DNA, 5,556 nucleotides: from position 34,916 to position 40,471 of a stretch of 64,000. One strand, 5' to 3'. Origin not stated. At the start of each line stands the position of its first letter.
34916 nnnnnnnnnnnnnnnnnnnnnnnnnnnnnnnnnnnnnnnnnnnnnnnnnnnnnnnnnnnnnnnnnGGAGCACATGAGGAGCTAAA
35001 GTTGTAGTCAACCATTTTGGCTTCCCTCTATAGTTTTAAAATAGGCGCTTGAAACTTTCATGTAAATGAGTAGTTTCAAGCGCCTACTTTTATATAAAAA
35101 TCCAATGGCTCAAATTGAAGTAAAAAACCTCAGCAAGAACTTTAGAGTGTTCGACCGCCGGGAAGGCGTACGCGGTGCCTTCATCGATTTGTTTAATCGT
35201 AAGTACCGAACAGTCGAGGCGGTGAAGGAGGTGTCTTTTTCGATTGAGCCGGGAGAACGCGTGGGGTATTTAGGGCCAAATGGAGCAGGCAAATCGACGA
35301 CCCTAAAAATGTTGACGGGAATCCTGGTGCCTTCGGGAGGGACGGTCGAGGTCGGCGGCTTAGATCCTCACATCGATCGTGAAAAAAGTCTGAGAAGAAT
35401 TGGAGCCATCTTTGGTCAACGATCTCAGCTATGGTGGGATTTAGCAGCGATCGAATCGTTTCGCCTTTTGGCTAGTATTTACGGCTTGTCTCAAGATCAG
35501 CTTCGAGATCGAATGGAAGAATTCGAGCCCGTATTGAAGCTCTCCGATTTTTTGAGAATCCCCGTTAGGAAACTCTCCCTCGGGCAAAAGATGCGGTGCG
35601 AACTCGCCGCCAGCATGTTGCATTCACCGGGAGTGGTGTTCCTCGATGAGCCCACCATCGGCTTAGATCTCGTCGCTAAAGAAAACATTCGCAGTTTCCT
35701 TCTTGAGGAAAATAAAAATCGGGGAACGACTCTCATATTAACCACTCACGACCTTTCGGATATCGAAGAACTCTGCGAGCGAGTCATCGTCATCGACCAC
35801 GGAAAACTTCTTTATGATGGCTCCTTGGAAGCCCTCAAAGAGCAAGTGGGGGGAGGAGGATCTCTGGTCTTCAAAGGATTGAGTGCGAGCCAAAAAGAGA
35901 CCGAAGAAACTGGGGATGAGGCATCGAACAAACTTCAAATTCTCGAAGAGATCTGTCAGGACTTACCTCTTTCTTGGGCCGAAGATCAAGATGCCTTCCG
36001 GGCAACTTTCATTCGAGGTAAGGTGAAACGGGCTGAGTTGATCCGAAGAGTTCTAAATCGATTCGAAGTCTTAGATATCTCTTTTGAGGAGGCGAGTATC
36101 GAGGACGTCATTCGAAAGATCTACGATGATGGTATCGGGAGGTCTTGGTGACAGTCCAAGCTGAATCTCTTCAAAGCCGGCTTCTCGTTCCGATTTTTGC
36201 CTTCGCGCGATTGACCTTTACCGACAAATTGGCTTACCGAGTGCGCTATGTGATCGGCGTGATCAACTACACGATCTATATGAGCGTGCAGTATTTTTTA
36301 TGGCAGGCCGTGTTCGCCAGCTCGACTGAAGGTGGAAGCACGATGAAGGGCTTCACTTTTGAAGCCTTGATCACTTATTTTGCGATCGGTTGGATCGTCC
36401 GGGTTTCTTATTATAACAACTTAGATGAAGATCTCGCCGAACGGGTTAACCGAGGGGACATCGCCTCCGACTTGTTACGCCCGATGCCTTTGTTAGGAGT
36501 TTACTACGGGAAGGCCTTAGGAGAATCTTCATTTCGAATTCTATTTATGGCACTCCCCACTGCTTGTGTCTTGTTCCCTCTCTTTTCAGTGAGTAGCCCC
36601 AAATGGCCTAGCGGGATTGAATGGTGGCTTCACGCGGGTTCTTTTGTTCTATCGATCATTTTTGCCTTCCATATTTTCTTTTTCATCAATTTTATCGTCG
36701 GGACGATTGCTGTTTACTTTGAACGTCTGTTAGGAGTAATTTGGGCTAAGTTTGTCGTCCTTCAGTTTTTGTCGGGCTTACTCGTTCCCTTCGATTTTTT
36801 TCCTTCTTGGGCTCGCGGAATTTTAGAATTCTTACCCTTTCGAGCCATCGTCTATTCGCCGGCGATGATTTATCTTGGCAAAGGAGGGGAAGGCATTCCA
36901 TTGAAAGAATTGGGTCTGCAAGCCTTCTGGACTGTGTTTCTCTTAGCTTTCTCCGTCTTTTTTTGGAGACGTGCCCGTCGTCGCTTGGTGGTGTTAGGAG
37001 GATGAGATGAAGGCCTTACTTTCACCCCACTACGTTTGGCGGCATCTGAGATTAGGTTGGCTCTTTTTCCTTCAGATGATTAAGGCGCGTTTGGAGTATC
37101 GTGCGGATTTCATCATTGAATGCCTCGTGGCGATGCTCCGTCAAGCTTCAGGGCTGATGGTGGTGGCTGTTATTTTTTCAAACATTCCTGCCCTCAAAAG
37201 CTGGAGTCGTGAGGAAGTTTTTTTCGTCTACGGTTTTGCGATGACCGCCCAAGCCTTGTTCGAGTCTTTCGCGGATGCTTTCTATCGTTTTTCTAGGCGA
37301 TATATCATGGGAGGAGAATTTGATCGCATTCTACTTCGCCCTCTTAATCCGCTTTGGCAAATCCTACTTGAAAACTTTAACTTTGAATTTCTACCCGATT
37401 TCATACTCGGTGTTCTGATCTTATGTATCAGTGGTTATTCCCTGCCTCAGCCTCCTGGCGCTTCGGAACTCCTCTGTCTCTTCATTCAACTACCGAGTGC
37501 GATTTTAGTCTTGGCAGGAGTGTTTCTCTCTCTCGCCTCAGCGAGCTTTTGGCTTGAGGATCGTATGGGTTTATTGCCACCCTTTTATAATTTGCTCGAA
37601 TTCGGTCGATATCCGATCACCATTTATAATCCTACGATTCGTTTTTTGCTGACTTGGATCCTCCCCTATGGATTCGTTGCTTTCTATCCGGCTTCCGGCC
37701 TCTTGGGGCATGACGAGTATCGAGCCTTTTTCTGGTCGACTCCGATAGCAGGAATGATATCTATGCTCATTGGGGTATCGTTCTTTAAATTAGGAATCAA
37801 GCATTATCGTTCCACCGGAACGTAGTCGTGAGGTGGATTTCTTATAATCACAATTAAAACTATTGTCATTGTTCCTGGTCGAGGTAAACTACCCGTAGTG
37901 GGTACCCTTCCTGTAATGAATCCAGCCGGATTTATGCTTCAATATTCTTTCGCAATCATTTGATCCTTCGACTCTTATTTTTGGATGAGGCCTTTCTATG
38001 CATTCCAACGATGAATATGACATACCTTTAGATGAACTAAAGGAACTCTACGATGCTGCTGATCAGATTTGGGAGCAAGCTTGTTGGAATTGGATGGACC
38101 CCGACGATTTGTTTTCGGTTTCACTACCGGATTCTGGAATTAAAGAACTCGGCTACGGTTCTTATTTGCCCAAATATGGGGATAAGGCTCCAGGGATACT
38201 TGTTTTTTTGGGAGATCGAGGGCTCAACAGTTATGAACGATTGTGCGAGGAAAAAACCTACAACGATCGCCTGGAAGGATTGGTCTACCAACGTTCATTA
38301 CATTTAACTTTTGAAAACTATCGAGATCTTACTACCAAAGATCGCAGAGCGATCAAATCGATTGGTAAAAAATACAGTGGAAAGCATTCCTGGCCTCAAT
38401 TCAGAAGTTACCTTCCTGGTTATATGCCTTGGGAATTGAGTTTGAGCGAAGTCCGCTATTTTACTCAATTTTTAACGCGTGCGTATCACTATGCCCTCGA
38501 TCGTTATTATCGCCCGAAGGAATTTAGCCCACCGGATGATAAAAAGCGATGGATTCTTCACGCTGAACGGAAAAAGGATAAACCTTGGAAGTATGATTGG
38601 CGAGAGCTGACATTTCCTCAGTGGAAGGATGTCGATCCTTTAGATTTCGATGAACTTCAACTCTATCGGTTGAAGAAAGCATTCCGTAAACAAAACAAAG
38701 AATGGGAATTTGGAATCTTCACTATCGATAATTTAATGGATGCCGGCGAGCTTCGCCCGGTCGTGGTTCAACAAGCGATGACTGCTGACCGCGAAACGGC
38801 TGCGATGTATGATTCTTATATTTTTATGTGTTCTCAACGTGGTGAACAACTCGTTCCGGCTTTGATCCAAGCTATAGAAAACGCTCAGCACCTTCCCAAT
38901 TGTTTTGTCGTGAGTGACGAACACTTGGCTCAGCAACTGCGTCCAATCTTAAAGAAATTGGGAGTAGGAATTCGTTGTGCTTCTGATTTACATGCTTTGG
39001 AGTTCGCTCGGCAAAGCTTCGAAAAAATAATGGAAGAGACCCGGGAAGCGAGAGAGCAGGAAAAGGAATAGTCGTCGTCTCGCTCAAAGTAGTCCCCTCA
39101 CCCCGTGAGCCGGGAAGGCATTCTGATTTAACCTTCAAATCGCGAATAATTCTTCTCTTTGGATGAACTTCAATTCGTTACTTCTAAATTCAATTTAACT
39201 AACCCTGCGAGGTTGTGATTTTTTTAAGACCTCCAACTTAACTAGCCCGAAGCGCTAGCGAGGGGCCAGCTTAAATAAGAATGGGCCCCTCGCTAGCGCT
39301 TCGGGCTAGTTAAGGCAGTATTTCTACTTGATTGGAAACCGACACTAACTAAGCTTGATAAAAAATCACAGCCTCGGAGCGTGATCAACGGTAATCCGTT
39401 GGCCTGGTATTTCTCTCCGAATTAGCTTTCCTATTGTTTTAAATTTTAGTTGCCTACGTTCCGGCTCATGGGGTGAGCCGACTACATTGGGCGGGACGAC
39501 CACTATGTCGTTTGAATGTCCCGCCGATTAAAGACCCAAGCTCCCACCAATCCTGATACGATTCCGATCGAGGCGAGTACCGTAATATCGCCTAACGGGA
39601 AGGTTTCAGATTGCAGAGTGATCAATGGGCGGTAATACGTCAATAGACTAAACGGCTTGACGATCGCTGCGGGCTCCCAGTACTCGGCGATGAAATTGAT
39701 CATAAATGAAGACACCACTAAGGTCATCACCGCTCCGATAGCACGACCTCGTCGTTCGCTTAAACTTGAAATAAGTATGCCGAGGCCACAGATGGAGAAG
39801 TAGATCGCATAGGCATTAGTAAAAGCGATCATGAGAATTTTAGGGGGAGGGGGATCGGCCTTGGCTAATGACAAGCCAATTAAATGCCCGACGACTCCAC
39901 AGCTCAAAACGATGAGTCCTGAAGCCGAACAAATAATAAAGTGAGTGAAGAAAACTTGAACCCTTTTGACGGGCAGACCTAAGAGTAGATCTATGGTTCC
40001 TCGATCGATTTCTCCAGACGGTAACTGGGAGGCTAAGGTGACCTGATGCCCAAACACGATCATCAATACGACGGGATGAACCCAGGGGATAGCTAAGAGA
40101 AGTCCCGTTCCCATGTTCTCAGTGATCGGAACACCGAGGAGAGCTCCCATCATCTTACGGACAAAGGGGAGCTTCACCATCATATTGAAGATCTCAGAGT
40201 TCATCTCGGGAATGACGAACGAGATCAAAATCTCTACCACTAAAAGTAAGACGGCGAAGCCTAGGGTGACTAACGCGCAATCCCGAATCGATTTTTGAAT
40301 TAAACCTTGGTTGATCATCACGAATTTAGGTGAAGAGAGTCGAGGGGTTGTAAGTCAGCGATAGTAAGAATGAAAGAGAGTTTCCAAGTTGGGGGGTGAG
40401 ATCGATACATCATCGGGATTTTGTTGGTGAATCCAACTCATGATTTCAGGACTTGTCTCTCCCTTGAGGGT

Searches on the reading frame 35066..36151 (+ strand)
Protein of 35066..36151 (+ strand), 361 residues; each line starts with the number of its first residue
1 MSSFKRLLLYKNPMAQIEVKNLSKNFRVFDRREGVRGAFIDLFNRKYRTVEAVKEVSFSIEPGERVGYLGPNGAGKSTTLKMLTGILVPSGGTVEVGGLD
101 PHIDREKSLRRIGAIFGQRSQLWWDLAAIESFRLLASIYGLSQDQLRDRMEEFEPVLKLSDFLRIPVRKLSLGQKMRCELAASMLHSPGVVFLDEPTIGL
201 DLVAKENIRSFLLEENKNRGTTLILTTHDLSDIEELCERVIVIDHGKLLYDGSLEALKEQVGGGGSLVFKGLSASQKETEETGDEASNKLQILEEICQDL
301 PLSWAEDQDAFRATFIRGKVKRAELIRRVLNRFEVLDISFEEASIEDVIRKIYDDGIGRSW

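Call 38: search_protein_families(library=pfam, proteins=[window:35066-36151:+], max_evalue=0.001)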
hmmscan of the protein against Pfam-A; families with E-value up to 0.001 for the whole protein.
window:35066-36151:+ (361 aa): 2 families
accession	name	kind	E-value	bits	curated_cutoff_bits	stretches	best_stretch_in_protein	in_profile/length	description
PF00005.33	ABC_tran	-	2.5e-26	93.4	25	1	54-197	2-136/137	ABC transporter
PF13304.12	AAA_21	-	1.2e-12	48.9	27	1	150-230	202-300/304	AAA domain, putative AbiEii toxin, Type IV TA system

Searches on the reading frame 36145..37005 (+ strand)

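Call 39: search_protein_families(library=pfam, proteins=[window:36145-37005:+], max_evalue=0.001)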
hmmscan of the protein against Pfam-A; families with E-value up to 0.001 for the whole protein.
window:36145-37005:+ (286 aa): 1 family
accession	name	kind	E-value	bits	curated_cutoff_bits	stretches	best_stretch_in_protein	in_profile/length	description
PF06182.17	ABC2_membrane_6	-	3e-19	70.1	22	1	44-282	2-226/229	ABC-2 family transporter protein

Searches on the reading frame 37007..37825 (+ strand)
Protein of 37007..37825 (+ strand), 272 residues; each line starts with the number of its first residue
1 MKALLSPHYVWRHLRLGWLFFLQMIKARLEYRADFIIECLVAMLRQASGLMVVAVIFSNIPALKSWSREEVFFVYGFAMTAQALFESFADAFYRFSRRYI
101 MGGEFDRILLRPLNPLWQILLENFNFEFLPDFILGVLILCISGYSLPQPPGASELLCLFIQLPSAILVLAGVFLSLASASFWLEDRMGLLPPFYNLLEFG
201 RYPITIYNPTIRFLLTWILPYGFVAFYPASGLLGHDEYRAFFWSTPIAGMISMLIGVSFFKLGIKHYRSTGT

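Call 39: search_protein_families(library=pfam, proteins=[window:37007-37825:+], max_evalue=0.001)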
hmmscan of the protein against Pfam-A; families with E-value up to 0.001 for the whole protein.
window:37007-37825:+ (272 aa): 1 family
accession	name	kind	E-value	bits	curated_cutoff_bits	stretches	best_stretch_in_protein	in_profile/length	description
PF06182.17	ABC2_membrane_6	-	2.7e-42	145.5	22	1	46-271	4-229/229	ABC-2 family transporter protein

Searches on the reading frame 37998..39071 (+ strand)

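Call 39: search_protein_families(library=pfam, proteins=[window:37998-39071:+], max_evalue=0.001)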
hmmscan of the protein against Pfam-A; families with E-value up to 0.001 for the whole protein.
window:37998-39071:+ (357 aa): 2 families
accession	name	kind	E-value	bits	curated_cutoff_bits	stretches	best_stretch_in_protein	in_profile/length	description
PF23988.1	DUF7309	-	4.3e-36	124.3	27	1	15-178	2-160/170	Domain of unknown function (DUF7309)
PF22007.2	DUF6930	-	3.5e-18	66.4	27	1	222-342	2-123/123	Domain of unknown function (DUF6930)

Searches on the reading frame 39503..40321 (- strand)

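Call 39: search_protein_families(library=pfam, proteins=[window:39503-40321:-], max_evalue=0.001)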
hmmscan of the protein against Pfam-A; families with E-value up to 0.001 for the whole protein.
window:39503-40321:- (272 aa): 2 families
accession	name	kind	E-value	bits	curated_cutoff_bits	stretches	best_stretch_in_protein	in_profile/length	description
PF12679.13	ABC2_membrane_2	-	7e-11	42.3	27.2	1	94-268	83-282/283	ABC-2 family transporter protein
PF12730.13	ABC2_membrane_4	-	0.00025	21.5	27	1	79-203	53-175/179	ABC-2 family transporter protein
